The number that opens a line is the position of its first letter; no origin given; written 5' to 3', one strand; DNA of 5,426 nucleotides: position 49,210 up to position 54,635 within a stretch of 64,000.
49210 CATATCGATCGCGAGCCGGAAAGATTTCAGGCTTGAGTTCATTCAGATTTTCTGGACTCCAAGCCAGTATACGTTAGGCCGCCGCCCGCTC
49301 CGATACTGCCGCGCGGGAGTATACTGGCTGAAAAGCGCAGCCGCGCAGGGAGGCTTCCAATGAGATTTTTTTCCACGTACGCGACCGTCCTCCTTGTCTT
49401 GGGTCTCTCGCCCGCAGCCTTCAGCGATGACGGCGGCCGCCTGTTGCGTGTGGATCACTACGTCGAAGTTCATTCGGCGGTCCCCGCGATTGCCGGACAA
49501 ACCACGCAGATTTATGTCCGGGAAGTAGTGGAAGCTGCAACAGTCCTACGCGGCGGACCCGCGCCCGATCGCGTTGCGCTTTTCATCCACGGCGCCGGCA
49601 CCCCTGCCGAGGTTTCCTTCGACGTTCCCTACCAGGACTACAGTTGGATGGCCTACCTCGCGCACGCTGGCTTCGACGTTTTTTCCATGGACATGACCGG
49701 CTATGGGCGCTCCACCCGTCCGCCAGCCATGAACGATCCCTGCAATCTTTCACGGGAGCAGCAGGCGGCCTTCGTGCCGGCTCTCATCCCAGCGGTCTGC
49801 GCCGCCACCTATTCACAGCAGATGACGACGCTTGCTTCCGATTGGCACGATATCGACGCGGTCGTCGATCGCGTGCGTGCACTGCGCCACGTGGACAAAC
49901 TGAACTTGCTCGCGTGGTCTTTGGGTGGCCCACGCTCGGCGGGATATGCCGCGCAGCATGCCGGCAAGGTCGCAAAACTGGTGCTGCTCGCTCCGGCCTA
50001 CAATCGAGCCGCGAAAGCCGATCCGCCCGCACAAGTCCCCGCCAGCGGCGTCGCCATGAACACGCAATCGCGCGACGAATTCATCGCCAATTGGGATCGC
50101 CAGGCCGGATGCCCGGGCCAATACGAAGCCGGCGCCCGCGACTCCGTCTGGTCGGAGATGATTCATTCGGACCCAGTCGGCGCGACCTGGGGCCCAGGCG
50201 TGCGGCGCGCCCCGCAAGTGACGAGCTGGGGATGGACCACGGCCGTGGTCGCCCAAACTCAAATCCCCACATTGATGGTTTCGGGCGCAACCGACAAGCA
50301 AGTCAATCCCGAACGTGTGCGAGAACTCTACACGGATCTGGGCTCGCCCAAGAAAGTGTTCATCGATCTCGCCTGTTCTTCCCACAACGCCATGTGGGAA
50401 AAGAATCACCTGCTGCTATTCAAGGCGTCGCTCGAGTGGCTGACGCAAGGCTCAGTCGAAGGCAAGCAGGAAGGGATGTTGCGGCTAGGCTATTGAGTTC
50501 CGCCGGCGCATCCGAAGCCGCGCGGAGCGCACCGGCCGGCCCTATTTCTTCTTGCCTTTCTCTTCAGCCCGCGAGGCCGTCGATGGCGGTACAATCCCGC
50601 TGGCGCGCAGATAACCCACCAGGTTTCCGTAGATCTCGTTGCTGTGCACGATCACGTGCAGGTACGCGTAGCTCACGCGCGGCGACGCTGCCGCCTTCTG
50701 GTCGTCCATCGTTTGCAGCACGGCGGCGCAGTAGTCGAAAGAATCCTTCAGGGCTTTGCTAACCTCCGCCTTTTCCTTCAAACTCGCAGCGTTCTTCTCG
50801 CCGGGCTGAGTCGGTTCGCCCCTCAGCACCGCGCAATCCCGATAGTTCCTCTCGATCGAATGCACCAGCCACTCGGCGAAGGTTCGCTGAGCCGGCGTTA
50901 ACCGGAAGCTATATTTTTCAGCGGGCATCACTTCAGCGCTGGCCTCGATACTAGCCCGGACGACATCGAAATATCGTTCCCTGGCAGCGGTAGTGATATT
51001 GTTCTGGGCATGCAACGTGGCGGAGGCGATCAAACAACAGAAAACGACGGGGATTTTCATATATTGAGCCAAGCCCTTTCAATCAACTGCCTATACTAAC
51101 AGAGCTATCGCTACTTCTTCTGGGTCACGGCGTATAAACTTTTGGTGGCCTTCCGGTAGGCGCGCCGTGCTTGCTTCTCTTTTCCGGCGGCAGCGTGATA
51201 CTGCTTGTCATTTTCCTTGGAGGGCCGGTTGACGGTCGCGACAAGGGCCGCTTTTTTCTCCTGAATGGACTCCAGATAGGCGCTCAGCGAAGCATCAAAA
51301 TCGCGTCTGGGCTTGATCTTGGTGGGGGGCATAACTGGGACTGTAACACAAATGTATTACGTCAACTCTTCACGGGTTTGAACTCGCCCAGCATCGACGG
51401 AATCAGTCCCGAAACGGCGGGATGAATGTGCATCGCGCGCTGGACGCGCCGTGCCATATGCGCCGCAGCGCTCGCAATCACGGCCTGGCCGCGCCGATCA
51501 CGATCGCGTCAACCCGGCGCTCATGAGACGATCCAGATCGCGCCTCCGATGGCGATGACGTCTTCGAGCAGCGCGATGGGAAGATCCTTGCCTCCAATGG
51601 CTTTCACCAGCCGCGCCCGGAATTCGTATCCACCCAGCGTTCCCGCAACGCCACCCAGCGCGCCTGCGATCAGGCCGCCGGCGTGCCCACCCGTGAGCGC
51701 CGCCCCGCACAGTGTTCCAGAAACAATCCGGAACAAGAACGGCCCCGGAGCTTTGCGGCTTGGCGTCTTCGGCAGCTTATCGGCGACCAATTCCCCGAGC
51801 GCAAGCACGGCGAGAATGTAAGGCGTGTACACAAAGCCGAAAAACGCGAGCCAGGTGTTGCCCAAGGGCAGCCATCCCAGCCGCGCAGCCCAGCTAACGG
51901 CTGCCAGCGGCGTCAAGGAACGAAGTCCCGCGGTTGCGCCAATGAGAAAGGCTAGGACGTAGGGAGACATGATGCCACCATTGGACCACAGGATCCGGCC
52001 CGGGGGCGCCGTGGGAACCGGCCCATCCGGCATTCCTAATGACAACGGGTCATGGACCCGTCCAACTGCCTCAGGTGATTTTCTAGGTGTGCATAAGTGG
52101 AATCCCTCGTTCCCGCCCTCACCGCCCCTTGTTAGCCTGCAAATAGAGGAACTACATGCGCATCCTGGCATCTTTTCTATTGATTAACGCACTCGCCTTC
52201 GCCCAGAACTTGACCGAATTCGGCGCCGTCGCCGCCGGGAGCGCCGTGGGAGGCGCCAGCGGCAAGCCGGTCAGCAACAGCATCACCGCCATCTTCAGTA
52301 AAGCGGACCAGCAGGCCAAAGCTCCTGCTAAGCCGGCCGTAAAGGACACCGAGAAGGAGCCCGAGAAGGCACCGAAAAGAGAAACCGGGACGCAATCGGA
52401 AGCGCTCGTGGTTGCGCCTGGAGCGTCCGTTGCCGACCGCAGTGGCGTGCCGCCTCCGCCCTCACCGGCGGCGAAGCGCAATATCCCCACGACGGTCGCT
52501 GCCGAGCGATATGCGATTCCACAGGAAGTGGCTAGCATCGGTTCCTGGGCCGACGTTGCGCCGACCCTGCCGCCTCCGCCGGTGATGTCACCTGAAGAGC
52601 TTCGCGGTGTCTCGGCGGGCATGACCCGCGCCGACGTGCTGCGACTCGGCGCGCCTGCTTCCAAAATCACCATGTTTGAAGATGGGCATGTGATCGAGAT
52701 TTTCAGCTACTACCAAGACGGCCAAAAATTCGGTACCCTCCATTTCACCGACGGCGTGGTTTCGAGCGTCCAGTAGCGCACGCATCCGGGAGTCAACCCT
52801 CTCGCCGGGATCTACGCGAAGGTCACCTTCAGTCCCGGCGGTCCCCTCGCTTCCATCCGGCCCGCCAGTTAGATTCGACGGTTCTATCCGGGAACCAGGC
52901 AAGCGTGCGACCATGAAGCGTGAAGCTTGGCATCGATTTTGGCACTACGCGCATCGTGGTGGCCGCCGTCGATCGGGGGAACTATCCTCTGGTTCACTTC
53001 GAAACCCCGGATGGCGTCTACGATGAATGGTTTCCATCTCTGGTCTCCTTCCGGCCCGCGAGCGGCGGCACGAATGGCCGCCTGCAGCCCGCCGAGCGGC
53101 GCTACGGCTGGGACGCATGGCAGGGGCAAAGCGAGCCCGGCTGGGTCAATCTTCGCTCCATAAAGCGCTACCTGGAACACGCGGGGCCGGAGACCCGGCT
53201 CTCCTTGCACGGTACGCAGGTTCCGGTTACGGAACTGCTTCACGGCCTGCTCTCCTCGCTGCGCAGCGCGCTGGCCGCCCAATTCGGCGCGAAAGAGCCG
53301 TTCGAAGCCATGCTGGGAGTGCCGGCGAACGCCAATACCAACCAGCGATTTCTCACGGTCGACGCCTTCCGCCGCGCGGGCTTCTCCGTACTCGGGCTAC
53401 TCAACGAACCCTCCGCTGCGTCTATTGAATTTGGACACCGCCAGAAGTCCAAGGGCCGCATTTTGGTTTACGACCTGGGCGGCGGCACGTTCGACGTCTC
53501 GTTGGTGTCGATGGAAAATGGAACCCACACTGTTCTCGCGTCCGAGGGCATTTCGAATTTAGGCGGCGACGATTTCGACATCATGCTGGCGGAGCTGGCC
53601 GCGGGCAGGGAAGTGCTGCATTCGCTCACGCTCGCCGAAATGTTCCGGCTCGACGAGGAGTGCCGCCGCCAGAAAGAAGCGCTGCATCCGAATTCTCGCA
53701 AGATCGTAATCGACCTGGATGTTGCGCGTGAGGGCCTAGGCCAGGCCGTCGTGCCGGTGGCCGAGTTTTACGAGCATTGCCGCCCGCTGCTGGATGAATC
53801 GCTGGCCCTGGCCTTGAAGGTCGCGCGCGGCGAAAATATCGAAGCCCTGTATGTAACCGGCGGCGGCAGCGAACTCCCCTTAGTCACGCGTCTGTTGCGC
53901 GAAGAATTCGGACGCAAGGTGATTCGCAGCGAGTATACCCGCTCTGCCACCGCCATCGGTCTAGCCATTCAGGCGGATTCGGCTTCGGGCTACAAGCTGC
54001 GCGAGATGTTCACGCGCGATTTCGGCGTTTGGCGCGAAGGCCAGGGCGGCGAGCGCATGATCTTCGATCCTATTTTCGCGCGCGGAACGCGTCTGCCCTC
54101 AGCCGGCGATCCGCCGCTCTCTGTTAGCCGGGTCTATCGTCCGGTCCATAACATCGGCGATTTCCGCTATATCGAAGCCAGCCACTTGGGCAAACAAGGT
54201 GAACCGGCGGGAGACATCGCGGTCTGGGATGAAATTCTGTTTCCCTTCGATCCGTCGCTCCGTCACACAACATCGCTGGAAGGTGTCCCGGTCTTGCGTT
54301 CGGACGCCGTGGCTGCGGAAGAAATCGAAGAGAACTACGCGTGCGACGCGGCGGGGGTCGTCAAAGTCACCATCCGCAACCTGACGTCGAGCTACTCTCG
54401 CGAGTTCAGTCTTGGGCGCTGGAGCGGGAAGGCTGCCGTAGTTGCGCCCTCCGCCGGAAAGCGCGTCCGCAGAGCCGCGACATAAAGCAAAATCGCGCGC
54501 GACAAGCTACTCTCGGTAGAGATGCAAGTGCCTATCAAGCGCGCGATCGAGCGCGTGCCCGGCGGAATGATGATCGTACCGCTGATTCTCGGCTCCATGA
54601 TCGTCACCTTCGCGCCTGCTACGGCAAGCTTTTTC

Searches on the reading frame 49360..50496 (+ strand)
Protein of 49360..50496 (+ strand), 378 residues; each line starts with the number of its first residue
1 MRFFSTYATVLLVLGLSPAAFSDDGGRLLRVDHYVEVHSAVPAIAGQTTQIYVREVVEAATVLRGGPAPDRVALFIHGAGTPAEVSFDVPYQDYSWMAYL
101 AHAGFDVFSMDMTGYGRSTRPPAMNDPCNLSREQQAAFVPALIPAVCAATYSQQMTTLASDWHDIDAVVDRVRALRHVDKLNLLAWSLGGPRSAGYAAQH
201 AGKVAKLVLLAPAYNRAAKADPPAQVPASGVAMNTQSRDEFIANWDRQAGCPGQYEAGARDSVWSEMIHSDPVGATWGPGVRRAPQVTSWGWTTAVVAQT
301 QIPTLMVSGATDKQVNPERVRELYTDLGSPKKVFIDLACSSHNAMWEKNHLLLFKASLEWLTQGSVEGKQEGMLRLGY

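Call 25: search_protein_families(library=pfam, proteins=[window:49360-50496:+], max_evalue=0.001)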
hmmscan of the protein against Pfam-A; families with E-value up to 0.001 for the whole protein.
window:49360-50496:+ (378 aa): 3 families
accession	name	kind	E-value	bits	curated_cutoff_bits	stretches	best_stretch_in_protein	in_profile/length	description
PF00561.26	Abhydrolase_1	-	5.6e-20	72.5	25.8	1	74-348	4-244/245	alpha/beta hydrolase fold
PF12146.15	Hydrolase_4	-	1.3e-17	64.3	27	1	96-348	23-238/239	Serine aminopeptidase, S33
PF12697.13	Abhydrolase_6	-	3.5e-13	51.2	26.3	1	74-347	2-208/217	Alpha/beta hydrolase family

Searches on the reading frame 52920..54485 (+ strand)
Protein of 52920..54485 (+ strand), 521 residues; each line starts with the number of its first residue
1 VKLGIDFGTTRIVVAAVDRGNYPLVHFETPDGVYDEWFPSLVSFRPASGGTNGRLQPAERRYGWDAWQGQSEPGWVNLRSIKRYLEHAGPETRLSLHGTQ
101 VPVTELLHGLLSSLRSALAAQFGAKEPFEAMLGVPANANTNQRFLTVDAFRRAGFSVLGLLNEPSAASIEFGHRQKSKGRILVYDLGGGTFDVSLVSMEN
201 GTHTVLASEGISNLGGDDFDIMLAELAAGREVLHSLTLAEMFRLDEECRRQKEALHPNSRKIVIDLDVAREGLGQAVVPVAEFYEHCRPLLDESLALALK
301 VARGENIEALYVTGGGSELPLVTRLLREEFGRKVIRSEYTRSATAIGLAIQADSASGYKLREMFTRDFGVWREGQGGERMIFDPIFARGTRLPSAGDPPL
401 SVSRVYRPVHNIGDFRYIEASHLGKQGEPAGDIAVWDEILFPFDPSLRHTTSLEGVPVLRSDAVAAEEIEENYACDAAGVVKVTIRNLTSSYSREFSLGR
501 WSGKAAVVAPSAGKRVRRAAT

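Call 25: search_protein_families(library=pfam, proteins=[window:52920-54485:+], max_evalue=0.001)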
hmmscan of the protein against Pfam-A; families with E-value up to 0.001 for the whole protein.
window:52920-54485:+ (521 aa): 3 families
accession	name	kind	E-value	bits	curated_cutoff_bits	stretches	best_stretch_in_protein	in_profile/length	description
PF00012.26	HSP70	-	4.8e-38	131.2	20.6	1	98-367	105-388/599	Hsp70 protein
PF06723.19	MreB_Mbl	-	5.4e-08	32.5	27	1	129-220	95-181/327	MreB/Mbl protein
PF02782.22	FGGY_C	-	0.00022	21.5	27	1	301-352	144-194/198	FGGY family of carbohydrate kinases, C-terminal domain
